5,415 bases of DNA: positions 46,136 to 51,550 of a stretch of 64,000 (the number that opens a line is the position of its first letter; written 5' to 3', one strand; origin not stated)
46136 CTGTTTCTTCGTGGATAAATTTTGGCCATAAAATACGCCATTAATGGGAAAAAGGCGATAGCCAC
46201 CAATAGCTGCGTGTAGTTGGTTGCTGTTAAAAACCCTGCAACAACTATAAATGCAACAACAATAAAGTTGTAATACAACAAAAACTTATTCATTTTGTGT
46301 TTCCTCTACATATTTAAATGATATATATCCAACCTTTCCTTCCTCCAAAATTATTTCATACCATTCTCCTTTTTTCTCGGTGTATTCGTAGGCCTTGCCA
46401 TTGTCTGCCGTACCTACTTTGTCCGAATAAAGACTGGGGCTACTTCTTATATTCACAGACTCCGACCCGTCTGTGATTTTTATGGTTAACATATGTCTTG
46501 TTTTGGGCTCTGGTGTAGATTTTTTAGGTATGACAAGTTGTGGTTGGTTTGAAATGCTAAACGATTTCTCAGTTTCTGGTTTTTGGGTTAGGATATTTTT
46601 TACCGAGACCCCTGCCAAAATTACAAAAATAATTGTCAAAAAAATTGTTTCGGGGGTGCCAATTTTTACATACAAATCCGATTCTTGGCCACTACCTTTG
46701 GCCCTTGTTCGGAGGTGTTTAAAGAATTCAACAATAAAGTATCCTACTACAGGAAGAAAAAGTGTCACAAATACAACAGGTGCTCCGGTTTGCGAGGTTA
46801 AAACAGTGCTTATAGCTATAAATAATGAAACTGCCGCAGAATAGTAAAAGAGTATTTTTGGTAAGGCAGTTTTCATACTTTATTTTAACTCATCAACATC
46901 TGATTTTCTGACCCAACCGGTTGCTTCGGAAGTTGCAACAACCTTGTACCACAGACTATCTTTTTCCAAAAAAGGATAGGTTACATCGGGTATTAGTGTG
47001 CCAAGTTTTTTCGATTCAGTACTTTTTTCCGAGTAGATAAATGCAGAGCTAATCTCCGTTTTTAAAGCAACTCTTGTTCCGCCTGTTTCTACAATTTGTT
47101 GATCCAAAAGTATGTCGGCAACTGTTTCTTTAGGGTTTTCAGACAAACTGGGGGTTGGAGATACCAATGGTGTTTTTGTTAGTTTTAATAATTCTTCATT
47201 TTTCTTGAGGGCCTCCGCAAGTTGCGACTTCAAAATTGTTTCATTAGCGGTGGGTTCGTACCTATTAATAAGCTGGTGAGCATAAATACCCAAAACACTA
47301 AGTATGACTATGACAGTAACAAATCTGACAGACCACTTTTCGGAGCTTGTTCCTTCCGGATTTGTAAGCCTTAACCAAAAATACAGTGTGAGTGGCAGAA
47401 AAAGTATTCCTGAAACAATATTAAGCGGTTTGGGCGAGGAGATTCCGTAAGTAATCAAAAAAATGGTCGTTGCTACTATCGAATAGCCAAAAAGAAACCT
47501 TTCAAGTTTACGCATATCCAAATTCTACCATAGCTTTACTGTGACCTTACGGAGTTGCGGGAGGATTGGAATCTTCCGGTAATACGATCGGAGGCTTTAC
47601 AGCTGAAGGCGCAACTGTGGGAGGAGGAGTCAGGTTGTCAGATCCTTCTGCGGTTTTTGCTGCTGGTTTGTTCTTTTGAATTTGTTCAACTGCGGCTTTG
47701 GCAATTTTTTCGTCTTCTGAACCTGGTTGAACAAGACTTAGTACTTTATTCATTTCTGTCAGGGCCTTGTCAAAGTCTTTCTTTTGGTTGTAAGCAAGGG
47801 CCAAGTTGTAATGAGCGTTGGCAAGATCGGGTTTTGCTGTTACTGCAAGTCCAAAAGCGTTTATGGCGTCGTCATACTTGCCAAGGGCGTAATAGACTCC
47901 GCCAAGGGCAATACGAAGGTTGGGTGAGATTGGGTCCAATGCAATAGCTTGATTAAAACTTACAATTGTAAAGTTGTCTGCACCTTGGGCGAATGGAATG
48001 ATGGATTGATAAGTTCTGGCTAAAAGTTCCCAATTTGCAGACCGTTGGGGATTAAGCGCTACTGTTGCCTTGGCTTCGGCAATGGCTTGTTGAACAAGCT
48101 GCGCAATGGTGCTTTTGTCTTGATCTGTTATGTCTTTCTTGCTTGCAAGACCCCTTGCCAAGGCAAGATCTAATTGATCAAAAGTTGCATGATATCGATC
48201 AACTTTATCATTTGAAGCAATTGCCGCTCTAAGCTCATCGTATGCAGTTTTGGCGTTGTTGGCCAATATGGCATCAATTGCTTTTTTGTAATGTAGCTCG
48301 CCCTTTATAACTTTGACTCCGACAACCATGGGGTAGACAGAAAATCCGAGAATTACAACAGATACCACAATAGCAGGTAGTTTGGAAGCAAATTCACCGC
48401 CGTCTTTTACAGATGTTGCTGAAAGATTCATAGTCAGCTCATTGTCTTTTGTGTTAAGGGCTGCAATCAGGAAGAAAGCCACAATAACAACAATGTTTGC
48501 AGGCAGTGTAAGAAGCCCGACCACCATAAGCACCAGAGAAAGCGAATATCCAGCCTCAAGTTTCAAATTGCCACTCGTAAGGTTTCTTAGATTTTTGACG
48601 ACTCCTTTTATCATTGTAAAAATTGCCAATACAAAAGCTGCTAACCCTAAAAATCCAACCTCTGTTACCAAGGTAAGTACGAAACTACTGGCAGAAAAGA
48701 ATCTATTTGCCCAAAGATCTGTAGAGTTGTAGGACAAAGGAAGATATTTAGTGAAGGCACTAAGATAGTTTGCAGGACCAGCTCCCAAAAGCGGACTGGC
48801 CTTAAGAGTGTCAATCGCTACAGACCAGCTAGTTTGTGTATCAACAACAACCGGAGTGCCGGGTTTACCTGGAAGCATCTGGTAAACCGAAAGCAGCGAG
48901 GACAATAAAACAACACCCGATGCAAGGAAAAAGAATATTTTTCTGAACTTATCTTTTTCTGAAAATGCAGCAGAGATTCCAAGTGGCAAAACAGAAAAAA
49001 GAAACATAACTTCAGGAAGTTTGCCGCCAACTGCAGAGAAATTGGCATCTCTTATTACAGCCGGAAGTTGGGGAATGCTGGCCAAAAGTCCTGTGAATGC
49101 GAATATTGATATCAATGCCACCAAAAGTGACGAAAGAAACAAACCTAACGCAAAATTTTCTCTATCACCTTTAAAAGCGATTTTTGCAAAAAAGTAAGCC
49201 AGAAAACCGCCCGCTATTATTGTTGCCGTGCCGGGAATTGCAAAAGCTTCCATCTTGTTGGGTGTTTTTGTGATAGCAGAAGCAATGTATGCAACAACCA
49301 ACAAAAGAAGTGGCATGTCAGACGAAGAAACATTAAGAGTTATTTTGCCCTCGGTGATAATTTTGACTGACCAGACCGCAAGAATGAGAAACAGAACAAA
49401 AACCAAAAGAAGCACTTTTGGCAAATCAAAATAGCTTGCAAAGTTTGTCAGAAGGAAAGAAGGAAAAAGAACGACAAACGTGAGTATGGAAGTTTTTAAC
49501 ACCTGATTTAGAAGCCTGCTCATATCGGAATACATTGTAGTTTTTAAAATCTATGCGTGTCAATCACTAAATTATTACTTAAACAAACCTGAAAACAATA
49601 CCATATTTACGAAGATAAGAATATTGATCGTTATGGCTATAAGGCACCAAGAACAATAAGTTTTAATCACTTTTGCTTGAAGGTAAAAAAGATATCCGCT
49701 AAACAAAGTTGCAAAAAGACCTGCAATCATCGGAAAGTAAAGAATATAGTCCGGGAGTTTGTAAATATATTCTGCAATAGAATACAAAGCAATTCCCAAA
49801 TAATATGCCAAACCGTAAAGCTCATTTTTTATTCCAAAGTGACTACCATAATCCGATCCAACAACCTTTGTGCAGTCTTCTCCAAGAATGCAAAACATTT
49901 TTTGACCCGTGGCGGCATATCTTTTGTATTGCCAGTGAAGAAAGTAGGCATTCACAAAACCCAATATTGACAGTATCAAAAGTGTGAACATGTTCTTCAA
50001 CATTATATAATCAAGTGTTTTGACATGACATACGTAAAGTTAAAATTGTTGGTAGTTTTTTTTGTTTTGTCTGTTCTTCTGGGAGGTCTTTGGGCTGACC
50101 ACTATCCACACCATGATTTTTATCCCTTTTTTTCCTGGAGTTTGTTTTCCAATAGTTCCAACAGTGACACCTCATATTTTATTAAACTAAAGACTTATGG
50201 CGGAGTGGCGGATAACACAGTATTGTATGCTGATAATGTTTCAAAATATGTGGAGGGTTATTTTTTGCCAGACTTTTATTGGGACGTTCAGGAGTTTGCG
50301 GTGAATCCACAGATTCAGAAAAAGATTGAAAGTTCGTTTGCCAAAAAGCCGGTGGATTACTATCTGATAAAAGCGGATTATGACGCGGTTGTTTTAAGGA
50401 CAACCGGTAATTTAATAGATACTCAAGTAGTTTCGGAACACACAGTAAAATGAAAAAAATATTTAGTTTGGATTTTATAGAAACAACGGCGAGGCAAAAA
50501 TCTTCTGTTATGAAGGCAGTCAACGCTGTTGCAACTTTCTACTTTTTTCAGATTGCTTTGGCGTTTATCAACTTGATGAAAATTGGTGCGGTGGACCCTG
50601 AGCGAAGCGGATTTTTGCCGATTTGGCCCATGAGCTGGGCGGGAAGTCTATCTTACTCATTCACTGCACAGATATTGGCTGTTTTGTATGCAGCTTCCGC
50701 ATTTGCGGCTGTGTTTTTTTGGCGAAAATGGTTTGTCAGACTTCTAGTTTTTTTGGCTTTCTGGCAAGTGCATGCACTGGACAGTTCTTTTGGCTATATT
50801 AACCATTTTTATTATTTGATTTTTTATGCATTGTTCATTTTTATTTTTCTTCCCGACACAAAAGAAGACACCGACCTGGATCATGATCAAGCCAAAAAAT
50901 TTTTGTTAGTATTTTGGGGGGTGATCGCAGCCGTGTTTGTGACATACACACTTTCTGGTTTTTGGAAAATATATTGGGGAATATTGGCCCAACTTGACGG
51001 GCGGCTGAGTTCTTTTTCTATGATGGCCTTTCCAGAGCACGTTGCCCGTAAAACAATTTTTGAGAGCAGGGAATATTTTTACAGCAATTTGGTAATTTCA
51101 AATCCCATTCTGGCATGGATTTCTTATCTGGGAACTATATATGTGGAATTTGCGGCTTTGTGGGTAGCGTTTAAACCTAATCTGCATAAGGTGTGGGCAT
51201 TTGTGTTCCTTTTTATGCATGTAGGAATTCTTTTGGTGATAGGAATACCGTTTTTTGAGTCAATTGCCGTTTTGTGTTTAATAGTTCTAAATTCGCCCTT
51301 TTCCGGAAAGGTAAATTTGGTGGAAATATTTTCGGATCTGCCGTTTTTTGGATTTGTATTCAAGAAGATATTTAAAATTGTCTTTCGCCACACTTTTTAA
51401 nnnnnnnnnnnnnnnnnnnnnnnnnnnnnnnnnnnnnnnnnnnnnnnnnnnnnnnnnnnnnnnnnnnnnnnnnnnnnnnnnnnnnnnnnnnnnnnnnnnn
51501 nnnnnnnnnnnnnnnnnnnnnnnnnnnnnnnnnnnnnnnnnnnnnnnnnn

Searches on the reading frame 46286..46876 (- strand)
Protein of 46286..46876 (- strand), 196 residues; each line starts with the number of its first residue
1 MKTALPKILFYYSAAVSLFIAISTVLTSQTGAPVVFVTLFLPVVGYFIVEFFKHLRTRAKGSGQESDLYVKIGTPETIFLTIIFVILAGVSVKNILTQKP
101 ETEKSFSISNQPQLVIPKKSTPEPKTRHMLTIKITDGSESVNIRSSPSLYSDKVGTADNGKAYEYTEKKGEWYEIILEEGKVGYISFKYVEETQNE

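Call 13: search_protein_families(library=pfam, proteins=[window:46286-46876:-], max_evalue=0.01)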
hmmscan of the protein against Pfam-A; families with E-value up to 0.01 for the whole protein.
window:46286-46876:- (196 aa): 2 families
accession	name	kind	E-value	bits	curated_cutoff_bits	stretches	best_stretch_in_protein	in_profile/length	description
PF08239.17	SH3_3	-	2.8e-12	47.1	27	1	140-190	2-53/54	Bacterial SH3 domain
PF07653.23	SH3_2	-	0.0093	16.1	21.8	0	167-192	30-54/55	Variant SH3 domain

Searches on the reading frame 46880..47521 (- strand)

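Call 13: search_protein_families(library=pfam, proteins=[window:46880-47521:-], max_evalue=0.01)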
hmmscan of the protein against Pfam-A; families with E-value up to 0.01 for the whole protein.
window:46880-47521:- (213 aa): 1 family
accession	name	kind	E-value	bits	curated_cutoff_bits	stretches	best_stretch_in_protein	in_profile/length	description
PF08239.17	SH3_3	-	4.1e-07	30.5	27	1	158-209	1-53/54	Bacterial SH3 domain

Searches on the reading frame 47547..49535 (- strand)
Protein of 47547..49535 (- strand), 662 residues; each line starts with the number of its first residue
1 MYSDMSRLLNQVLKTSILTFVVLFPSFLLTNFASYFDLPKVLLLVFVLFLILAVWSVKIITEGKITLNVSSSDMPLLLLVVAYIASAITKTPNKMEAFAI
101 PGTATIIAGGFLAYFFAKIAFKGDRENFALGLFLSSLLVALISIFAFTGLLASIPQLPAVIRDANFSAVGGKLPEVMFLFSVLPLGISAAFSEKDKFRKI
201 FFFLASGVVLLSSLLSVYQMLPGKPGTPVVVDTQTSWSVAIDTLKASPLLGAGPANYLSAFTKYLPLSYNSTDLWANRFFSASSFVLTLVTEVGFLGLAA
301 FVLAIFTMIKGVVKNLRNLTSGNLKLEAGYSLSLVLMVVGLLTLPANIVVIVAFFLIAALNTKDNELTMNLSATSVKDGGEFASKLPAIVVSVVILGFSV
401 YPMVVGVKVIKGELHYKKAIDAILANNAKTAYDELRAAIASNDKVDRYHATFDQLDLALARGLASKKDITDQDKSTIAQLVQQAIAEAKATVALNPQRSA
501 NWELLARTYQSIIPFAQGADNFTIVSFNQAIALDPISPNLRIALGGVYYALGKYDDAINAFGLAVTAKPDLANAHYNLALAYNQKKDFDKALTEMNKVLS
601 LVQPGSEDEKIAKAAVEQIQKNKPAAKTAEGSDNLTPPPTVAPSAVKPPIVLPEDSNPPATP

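Call 13: search_protein_families(library=pfam, proteins=[window:47547-49535:-], max_evalue=0.01)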
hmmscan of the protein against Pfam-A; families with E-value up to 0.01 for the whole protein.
window:47547-49535:- (662 aa): 15 families
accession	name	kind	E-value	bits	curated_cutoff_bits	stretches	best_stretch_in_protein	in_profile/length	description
PF13414.12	TPR_11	-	7.3e-11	42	26.8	2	547-584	3-40/42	TPR repeat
PF13432.12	TPR_16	-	9.4e-10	39.2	32.7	2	544-598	3-57/65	Tetratricopeptide repeat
PF00515.34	TPR_1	-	1.3e-09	37.9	27.8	1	572-592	1-21/34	Tetratricopeptide repeat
PF13181.12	TPR_8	-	3.8e-09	36.4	25.7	1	572-601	1-30/34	Tetratricopeptide repeat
PF14559.12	TPR_19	-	3.9e-09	37.1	25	2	551-599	4-52/68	Tetratricopeptide repeat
PF13431.12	TPR_17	-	1.7e-08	34.5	24.4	0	527-558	2-33/34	Tetratricopeptide repeat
PF07719.23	TPR_2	-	7.3e-08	32.4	27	2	572-601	1-30/34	Tetratricopeptide repeat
PF13424.12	TPR_12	-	7.8e-07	29.6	30.1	1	570-610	1-43/77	Tetratricopeptide repeat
PF13428.12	TPR_14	-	3.5e-05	24.5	23.5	1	538-579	1-42/44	Tetratricopeptide repeat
PF13176.12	TPR_7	-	0.0013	19.1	27.9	0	542-564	3-25/36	Tetratricopeptide repeat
PF04932.20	Wzy_C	-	0.0019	18.4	31.7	1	182-302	23-149/149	O-Antigen ligase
PF07720.18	TPR_3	-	0.0022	18.5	20.7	0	544-566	7-29/34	Tetratricopeptide repeat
PF23914.1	TPR_CcmH_CycH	-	0.0025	18.1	42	1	493-607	44-156/158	Cytochrome c-type biogenesis protein H TPR domain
PF13174.12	TPR_6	-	0.0027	18.7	26.3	0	574-600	2-28/33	Tetratricopeptide repeat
PF14561.12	TPR_20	-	0.004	17.9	25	0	564-599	14-49/90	Tetratricopeptide repeat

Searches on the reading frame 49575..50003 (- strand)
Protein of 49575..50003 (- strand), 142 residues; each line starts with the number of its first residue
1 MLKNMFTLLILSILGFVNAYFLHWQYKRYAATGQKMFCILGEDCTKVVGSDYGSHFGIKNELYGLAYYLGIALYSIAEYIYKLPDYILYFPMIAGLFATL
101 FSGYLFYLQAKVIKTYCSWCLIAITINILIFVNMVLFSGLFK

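Call 13: search_protein_families(library=pfam, proteins=[window:49575-50003:-], max_evalue=0.01)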
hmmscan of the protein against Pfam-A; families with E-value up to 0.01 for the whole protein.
window:49575-50003:- (142 aa): 1 family
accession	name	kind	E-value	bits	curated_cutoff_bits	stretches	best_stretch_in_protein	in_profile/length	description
PF07884.19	VKOR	-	9.2e-23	81.3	27.5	1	8-132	3-131/134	Vitamin K epoxide reductase family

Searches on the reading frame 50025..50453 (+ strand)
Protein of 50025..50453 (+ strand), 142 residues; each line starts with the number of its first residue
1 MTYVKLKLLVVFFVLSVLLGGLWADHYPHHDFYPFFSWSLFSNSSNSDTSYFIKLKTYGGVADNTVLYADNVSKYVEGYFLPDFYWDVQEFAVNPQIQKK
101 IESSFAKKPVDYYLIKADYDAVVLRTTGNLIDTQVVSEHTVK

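Call 13: search_protein_families(library=pfam, proteins=[window:50025-50453:+], max_evalue=0.01)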
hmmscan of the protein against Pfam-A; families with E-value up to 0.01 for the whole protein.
window:50025-50453:+ (142 aa): 0 families

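Call 102: search_protein_families(library=ncbifam, proteins=[window:50025-50453:+], max_evalue=0.1)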
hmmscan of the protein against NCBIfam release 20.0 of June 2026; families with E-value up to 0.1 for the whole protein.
window:50025-50453:+ (142 aa): 1 family
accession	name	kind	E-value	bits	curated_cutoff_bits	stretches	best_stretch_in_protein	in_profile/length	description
NF003342.0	PRK04358.1-3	equivalog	0.022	14.2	353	1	66-117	35-86/203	hypothetical protein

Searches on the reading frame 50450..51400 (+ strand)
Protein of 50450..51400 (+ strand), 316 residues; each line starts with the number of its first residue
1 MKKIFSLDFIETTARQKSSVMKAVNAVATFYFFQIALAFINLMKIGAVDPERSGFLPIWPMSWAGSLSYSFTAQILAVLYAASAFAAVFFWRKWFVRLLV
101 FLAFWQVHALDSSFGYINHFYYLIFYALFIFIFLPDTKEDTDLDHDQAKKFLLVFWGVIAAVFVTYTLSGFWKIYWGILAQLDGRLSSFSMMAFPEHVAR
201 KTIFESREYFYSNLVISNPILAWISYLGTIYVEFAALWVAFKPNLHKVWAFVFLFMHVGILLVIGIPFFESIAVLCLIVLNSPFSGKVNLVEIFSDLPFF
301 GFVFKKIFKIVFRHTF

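Call 13: search_protein_families(library=pfam, proteins=[window:50450-51400:+], max_evalue=0.01)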
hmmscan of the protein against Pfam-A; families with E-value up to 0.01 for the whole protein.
window:50450-51400:+ (316 aa): 0 families

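Call 73: search_solved_structures(query=A6, max_evalue=10, show_alignments=2)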
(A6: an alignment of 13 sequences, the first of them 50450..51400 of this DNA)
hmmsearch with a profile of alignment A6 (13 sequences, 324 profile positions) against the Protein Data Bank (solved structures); distinct sequences matched with E-value up to 10: 0.

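Call 74: search_protein_families(library=pfam, alignment_id=A6, max_evalue=5)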
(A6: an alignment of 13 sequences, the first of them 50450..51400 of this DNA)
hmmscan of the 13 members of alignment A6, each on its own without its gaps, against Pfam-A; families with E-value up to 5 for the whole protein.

A. member 1, window:50450-51400:+ (316 aa): 1 family
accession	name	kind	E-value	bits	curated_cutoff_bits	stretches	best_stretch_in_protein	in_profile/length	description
PF19732.4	SpoIIE_N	-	0.68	8.8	27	1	80-195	63-171/605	Stage II sporulation protein E N-terminal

B. families by the number of members that match (of 13 scanned): 8 families
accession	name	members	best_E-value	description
PF18086.7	PPIP5K2_N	1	0.11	Diphosphoinositol pentakisphosphate kinase 2 N-terminal domain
PF03817.18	MadL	1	0.12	Malonate transporter MadL subunit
PF21452.2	Cmr1_like_C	1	0.16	Cmr1-like, C-terminal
PF23484.1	YBR126W-A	1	0.23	YBR126W-A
PF11917.13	DUF3435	1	0.61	Protein of unknown function (DUF3435)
PF19732.4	SpoIIE_N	1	0.68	Stage II sporulation protein E N-terminal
PF23239.1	DUF7069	1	0.84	Domain of unknown function (DUF7069)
PF13829.11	DUF4191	1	2.2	Domain of unknown function (DUF4191)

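Call 102: search_protein_families(library=ncbifam, proteins=[window:50450-51400:+], max_evalue=0.1)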
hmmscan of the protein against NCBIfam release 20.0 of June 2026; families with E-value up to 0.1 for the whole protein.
window:50450-51400:+ (316 aa): 0 families
